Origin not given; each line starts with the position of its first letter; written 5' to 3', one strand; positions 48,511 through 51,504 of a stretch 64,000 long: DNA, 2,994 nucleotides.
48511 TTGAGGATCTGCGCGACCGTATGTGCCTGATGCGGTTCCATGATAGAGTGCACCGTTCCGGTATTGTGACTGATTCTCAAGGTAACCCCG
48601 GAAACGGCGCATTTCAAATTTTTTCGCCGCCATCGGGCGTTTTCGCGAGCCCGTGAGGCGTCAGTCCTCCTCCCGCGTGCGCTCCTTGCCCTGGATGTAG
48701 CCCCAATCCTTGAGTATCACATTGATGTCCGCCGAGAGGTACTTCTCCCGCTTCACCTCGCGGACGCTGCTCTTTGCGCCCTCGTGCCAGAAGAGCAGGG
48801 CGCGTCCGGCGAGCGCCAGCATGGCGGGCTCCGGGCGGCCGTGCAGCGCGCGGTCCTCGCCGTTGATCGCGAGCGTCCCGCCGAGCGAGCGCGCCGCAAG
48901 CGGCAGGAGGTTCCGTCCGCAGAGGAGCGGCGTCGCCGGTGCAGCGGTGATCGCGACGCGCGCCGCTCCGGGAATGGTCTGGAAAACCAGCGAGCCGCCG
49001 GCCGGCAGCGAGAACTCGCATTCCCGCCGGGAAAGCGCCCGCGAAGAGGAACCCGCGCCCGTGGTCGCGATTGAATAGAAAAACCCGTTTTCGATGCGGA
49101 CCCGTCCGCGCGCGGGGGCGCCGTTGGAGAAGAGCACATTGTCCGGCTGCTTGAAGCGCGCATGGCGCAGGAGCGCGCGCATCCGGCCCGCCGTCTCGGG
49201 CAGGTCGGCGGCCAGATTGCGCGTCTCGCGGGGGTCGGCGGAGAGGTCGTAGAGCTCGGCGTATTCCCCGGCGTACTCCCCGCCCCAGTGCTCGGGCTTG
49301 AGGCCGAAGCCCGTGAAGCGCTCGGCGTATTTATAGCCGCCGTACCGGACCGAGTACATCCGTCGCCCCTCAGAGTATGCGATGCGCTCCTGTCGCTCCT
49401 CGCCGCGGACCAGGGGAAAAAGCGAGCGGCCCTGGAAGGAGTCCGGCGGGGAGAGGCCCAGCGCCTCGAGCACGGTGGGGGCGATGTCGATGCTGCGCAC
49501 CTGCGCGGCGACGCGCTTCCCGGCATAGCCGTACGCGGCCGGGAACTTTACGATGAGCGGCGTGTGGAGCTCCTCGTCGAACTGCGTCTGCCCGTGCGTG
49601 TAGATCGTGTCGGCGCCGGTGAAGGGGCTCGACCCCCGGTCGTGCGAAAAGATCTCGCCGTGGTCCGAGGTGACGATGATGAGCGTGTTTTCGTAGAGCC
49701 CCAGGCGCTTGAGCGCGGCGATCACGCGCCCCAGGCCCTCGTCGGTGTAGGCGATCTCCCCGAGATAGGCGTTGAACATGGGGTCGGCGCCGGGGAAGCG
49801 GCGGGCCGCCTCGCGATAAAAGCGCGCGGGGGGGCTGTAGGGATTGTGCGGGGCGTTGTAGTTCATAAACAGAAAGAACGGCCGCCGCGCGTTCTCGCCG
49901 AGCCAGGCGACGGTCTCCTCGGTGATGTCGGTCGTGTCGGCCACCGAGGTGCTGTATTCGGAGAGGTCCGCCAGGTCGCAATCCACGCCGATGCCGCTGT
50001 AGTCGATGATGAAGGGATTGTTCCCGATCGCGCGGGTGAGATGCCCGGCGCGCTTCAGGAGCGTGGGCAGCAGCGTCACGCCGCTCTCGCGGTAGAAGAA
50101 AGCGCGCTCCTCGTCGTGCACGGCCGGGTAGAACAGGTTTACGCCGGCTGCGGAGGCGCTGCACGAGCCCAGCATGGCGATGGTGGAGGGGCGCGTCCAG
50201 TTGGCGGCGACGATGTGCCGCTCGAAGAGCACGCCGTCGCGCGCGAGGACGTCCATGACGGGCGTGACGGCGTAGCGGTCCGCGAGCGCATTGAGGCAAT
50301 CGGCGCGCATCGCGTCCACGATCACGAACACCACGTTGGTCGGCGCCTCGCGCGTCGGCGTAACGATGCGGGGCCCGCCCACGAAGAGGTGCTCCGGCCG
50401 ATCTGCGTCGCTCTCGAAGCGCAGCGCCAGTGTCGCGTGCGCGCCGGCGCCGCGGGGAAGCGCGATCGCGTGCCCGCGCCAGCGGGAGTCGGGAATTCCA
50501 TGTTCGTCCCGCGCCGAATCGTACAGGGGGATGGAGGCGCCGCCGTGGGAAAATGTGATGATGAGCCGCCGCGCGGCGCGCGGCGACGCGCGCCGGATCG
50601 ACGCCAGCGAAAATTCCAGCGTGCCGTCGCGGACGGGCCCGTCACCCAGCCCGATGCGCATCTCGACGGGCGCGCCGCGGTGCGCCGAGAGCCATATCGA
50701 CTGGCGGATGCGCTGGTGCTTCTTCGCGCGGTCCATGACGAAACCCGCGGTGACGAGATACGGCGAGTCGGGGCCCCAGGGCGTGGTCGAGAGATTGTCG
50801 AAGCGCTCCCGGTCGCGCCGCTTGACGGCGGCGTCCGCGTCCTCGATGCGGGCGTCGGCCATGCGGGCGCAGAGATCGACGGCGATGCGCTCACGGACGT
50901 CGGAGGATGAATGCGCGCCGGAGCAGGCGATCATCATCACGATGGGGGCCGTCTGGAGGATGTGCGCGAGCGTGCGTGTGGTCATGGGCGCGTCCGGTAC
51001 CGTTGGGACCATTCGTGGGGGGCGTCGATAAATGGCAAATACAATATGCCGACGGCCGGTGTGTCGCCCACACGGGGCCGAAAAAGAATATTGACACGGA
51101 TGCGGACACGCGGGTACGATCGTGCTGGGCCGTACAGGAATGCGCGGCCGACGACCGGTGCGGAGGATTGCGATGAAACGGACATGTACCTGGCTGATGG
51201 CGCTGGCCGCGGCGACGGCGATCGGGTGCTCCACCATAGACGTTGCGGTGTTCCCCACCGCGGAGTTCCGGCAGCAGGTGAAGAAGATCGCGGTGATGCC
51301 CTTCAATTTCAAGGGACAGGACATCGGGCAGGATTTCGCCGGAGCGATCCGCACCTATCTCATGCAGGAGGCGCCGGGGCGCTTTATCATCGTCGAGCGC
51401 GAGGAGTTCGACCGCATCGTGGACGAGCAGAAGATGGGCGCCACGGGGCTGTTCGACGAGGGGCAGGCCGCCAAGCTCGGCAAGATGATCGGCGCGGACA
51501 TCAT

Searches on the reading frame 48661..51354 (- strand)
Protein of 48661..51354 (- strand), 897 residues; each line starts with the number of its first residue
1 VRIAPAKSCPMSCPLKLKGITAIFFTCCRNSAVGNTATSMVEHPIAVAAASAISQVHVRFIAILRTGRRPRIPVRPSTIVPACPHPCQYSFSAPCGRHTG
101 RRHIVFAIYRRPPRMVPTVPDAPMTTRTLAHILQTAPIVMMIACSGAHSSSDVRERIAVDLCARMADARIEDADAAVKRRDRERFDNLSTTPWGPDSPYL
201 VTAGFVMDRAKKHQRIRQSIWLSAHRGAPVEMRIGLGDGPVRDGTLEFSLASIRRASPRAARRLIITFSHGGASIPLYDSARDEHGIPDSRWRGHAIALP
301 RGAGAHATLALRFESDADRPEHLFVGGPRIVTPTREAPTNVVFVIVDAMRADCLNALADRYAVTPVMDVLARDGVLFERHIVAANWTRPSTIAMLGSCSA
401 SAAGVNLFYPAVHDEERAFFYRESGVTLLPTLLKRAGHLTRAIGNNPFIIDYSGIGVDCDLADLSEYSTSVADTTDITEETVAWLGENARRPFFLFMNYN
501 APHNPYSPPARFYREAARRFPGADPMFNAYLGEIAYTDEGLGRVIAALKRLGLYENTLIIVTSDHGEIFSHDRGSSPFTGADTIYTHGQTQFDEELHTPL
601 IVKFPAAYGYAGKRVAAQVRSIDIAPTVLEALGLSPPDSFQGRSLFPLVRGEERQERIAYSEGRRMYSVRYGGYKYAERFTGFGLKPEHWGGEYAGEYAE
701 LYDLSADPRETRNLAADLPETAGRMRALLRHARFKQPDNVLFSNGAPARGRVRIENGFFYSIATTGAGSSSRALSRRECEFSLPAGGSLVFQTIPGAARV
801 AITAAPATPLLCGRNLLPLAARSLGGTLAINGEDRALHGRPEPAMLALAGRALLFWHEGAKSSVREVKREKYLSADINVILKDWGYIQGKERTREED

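Call 27: search_protein_families(library=pfam, proteins=[window:48661-51354:-], max_evalue=0.00001)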
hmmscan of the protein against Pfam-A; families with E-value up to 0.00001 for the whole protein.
window:48661-51354:- (897 aa): 3 families
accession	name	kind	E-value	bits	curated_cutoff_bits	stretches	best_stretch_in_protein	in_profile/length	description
PF00884.28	Sulfatase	-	1.4e-41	143.2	25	1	340-633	2-300/301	Sulfatase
PF16347.10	SGSH_C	-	1e-13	52.2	29.3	1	592-717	12-134/154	N-sulphoglucosamine sulphohydrolase, C-terminal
PF01663.27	Phosphodiest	-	4.9e-07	30.1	23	0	532-566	186-220/342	Type I phosphodiesterase / nucleotide pyrophosphatase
